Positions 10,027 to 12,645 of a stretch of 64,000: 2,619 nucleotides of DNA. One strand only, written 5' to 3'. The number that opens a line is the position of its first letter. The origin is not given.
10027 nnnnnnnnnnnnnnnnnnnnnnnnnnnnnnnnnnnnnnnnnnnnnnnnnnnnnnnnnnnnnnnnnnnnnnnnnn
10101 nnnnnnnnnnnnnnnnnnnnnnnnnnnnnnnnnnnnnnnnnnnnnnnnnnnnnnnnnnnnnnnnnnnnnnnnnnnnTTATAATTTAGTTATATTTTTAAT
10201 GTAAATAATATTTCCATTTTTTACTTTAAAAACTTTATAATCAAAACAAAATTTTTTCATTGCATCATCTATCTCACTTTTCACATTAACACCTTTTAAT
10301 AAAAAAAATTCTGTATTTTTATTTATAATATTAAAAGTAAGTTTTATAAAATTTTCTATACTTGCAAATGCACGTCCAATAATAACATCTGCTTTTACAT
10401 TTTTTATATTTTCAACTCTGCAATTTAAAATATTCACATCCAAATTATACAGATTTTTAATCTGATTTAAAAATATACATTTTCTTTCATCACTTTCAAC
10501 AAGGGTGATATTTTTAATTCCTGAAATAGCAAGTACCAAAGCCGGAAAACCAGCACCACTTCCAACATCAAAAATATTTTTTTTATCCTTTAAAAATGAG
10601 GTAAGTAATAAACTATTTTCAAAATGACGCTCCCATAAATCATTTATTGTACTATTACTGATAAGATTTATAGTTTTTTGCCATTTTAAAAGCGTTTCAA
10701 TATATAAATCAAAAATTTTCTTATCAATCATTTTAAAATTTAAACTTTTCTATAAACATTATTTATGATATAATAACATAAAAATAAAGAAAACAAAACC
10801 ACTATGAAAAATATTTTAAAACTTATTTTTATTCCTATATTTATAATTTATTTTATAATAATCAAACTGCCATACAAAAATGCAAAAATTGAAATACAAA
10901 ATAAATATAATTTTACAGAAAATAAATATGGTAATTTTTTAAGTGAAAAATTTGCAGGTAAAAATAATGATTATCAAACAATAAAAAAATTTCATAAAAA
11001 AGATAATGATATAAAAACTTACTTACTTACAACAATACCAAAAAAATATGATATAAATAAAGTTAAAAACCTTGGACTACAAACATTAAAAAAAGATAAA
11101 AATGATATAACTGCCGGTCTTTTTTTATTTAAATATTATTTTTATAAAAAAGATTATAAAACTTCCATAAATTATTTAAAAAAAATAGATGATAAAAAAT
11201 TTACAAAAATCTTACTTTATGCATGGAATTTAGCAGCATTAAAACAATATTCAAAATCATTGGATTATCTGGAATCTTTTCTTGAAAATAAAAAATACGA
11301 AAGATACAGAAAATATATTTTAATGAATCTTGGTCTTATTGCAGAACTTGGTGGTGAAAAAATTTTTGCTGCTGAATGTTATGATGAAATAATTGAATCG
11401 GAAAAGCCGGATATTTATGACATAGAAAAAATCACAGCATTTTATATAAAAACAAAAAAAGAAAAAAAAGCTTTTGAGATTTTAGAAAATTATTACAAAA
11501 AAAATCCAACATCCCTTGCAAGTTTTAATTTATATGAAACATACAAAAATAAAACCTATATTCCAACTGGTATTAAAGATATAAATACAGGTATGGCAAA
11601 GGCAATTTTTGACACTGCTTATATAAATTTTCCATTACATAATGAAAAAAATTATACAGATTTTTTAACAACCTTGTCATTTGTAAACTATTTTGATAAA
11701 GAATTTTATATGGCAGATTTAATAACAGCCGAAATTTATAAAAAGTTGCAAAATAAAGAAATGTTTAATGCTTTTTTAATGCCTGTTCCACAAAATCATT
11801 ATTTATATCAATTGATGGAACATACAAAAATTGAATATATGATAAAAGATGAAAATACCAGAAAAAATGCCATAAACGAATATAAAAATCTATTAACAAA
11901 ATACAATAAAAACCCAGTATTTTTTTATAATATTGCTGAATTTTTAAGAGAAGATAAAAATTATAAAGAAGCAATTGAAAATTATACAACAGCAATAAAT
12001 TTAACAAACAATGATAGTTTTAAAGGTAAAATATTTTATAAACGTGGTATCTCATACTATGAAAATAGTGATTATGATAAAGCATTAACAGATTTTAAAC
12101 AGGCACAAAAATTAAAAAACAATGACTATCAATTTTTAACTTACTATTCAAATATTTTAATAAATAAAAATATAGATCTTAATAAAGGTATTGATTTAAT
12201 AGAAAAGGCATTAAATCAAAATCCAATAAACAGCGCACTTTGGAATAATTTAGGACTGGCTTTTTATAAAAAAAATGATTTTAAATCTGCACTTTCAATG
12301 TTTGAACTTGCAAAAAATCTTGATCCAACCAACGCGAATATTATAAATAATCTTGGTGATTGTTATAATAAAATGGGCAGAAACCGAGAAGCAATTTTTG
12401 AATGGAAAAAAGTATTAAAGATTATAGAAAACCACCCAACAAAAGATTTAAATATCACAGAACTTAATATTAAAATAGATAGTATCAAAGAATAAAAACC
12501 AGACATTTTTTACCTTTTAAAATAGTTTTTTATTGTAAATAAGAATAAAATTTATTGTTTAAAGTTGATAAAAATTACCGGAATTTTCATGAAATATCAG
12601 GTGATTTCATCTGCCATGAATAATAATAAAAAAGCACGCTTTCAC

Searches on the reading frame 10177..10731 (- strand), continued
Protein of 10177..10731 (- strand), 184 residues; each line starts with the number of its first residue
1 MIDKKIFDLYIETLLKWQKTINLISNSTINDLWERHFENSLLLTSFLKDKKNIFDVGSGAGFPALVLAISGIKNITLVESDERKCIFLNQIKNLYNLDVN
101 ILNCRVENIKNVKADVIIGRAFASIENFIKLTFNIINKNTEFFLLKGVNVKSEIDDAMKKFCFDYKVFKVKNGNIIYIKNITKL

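Call 60: find_encoding_contigs(protein=P0036, flank=10000, max_places=1)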
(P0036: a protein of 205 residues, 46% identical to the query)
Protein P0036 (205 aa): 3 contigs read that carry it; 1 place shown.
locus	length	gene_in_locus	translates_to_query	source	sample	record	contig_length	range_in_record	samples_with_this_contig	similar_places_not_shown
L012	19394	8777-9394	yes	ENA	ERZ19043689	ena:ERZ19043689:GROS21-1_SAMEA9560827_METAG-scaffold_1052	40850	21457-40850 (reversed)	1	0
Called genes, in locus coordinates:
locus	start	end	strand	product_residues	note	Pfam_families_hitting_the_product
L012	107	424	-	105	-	PF01503:PRA-PH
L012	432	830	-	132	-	-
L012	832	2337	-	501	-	-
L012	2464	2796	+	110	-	PF00462:Glutaredoxin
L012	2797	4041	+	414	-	PF02875:Mur_ligase_C (faint), PF08245:Mur_ligase_M, PF27239:FOL3_C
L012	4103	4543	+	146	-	PF07310:PAS_5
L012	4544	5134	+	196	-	-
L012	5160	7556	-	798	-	PF00912:Transgly, PF17092:PCB_OB, PF00905:Transpeptidase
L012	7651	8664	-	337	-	PF01018:GTP1_OBG, PF01926:MMR_HSR1, PF02421:FeoB_N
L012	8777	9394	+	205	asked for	PF02527:GidB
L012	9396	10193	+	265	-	PF00142:Fer4_NifH (weak), PF01656:CbiA, PF02374:ArsA_ATPase, PF06564:CBP_BcsQ (weak), PF09140:MipZ, PF10609:ParA, PF13614:AAA_31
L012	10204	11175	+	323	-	PF02195:ParB_N, PF17762:HTH_ParB, PF23552:ParB_C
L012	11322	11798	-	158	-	-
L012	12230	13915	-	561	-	PF22679:T1R_D3-like, PF12008:EcoR124_C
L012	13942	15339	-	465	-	-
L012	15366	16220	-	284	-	PF02498:Bro-N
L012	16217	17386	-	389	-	PF01420:Methylase_S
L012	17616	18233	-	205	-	PF02661:Fic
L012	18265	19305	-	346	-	PF13310:Virulence_RhuM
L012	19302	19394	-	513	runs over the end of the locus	PF12161:HsdM_N, PF02384:N6_Mtase, PF07669:Eco57I (weak)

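Call 61: find_encoding_contigs(protein=P0039, flank=10000, max_places=1)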
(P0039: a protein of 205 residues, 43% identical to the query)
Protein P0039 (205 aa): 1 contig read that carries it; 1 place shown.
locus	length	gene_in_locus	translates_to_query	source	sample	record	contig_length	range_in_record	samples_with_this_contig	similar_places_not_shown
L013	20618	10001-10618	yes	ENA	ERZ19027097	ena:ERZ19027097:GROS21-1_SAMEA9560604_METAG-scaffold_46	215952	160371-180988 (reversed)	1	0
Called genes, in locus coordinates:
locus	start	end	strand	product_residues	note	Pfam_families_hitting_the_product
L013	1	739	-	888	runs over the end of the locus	PF01326:PPDK_N, PF00391:PEP-utilizers, PF02896:PEP-utilizers_C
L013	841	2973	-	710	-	PF00015:MCPsignal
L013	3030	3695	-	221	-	PF01817:CM_2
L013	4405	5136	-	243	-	PF00994:MoCF_biosynth, PF24102:FLAD1_M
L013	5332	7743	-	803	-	PF00912:Transgly, PF17092:PCB_OB, PF00905:Transpeptidase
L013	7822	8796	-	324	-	-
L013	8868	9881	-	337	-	PF01018:GTP1_OBG, PF01926:MMR_HSR1, PF02421:FeoB_N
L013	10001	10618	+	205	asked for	PF02527:GidB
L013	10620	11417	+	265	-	PF00142:Fer4_NifH (weak), PF01656:CbiA, PF02374:ArsA_ATPase, PF06564:CBP_BcsQ (faint), PF09140:MipZ (weak), PF10609:ParA, PF13614:AAA_31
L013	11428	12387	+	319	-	PF02195:ParB_N, PF17762:HTH_ParB, PF23552:ParB_C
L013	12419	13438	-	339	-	PF01208:URO-D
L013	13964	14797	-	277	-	PF00528:BPD_transp_1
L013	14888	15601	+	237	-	PF00696:AA_kinase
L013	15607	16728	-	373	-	PF00108:Thiolase_N, PF02803:Thiolase_C, PF22691:Thiolase_C_1 (faint)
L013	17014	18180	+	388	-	PF13784:Fic_N, PF02661:Fic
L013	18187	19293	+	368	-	PF19300:BPD_transp_1_N (faint), PF00528:BPD_transp_1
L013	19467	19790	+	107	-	PF05973:Gp49 (weak)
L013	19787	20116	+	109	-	PF21716:dnstrm_HI1420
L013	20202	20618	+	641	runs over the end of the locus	PF17764:PriA_3primeBD, PF00270:DEAD, PF04851:ResIII, PF18319:Zn_ribbon_PriA, PF00271:Helicase_C (weak), PF18074:PriA_C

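Call 77: find_encoding_contigs(protein=P0041, flank=10000, max_places=1)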
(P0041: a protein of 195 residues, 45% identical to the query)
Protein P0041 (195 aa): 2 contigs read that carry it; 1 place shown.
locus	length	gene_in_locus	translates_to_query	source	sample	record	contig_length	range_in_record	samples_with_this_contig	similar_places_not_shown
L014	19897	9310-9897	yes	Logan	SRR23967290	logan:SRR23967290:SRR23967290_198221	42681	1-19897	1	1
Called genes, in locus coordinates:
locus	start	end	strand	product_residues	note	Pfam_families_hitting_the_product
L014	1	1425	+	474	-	?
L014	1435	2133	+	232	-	PF02602:HEM4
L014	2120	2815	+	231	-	-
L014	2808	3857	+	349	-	PF07219:HemY_N (weak)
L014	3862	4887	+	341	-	PF03969:AFG1_ATPase, PF00308:Bac_DnaA (faint)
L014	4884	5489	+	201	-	PF13521:AAA_28 (weak), PF02223:Thymidylate_kin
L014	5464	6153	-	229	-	PF05050:Methyltransf_21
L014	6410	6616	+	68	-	PF01632:Ribosomal_L35p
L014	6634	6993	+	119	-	PF00453:Ribosomal_L20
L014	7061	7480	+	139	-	PF00334:NDK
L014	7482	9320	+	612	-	PF01134:GIDA, PF07992:Pyr_redox_2 (faint), PF12831:FAD_oxidored, PF21680:GIDA_C_1st, PF13932:SAM_GIDA_C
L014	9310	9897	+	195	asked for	PF02527:GidB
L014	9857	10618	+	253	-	PF00142:Fer4_NifH (faint), PF01656:CbiA, PF02374:ArsA_ATPase, PF06564:CBP_BcsQ, PF09140:MipZ, PF10609:ParA, PF13614:AAA_31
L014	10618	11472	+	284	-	PF02195:ParB_N, PF17762:HTH_ParB, PF23552:ParB_C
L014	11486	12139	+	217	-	PF00923:TAL_FSA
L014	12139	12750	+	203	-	PF21948:LplA-B_cat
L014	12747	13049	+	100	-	PF08238:Sel1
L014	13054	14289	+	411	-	PF00083:Sugar_tr, PF07690:MFS_1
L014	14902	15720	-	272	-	PF12796:Ank_2, PF13606:Ank_3 (faint), PF13637:Ank_4 (faint), PF12796:Ank_2 (weak), PF13857:Ank_5, PF00023:Ank (weak)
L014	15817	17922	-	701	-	PF00580:UvrD-helicase, PF13245:AAA_19, PF13361:UvrD_C, PF13538:UvrD_C_2 (faint)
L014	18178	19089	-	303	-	PF01545:Cation_efflux, PF16916:ZT_dimer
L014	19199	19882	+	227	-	PF02463:SMC_N (faint), PF00005:ABC_tran, PF13304:AAA_21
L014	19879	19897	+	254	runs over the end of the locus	PF00950:ABC-3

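Call 83: find_related_loci(query=A2, collection=metagenome_contigs, flank=6000)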
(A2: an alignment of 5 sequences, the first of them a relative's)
Query A2 (300 aa) in metagenome_contigs; peptide patterns used: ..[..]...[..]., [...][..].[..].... (x = any residue, [..] = any of these).
600 stretches matched a pattern (row limit reached: there are more); 596 encode a relative of the query (tblastn E <= 1e-3); the best 80 are kept; 80 distinct loci.
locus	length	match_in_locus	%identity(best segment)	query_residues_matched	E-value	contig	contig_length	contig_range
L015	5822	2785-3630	42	7-299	4e-71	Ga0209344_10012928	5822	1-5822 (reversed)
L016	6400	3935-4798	40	7-299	5e-65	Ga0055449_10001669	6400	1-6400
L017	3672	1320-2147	37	7-299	7e-64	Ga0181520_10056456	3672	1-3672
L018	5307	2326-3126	40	7-293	4e-61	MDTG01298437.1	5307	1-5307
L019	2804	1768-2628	36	2-299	5e-61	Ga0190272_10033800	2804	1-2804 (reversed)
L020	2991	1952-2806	37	7-300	8e-61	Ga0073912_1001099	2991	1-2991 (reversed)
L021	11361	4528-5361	37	7-298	3e-60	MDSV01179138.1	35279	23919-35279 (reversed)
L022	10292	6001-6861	34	7-299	2e-59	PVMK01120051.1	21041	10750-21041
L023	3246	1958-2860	37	6-299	1e-59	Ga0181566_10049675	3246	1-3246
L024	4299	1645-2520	36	7-297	3e-58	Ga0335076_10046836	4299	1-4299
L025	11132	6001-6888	39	9-300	3e-58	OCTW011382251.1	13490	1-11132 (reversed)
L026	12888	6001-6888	36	4-298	1e-57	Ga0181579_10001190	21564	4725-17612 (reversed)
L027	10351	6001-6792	39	47-299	2e-57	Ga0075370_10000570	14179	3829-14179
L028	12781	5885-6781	37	1-297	3e-57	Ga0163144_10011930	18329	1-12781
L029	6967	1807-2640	40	7-298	3e-57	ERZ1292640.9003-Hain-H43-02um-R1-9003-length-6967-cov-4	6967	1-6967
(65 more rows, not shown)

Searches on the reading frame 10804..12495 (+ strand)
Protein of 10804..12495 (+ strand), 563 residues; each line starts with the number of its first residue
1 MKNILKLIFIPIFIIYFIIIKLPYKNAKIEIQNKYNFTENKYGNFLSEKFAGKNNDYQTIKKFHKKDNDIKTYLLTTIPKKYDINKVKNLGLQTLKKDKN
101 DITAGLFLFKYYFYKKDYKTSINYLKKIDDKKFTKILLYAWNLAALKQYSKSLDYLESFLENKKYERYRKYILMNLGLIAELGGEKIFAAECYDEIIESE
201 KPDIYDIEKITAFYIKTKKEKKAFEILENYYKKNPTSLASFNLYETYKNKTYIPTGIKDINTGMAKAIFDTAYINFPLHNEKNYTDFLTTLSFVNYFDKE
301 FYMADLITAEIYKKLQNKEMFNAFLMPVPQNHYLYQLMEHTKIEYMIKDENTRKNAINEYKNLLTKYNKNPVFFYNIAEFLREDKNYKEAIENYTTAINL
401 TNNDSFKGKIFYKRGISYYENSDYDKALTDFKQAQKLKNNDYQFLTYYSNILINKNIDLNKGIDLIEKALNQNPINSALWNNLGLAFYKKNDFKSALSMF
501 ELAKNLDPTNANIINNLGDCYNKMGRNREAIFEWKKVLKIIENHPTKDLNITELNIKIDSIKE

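Call 9: search_protein_families(library=pfam, proteins=[window:10804-12495:+])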
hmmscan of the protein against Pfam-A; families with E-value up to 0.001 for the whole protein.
window:10804-12495:+ (563 aa): 19 families
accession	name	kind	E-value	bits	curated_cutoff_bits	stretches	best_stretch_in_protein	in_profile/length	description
PF07719.23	TPR_2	-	2.4e-22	77.6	27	2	410-440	3-33/34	Tetratricopeptide repeat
PF00515.34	TPR_1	-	5.3e-21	73.9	27.8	2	409-440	2-33/34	Tetratricopeptide repeat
PF13424.12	TPR_12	-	3.6e-16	59.6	30.1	1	375-437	7-74/77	Tetratricopeptide repeat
PF14559.12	TPR_19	-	4.6e-15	56.1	25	1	490-532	4-46/68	Tetratricopeptide repeat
PF23914.1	TPR_CcmH_CycH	-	4.3e-14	53.1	42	1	419-510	61-154/158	Cytochrome c-type biogenesis protein H TPR domain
PF13432.12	TPR_16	-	7.8e-12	45.9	32.7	0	463-510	17-64/65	Tetratricopeptide repeat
PF13181.12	TPR_8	-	7.9e-11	41.7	25.7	0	479-510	3-34/34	Tetratricopeptide repeat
PF13431.12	TPR_17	-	5e-10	39.3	24.4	0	506-531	8-33/34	Tetratricopeptide repeat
PF13414.12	TPR_11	-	8.8e-10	38.6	26.8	1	484-525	1-42/42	TPR repeat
PF12895.13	ANAPC3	-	2.2e-09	37.9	27.2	0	465-532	11-77/82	Anaphase-promoting complex, cyclosome, subunit 3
PF13428.12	TPR_14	-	2.1e-08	34.4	23.5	0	478-519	2-43/44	Tetratricopeptide repeat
PF13174.12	TPR_6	-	3e-08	34.2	26.3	0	411-436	3-28/33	Tetratricopeptide repeat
PF13176.12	TPR_7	-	1.1e-07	31.7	27.9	0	480-509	2-33/36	Tetratricopeptide repeat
PF13429.12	TPR_15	-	3.8e-07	30.2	26.2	0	414-539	152-276/280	Tetratricopeptide repeat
PF25063.1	ARM_TT21_C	-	3e-06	27.7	35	1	458-545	110-198/209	Tetratricopeptide repeat protein 21 C-terminal ARM domain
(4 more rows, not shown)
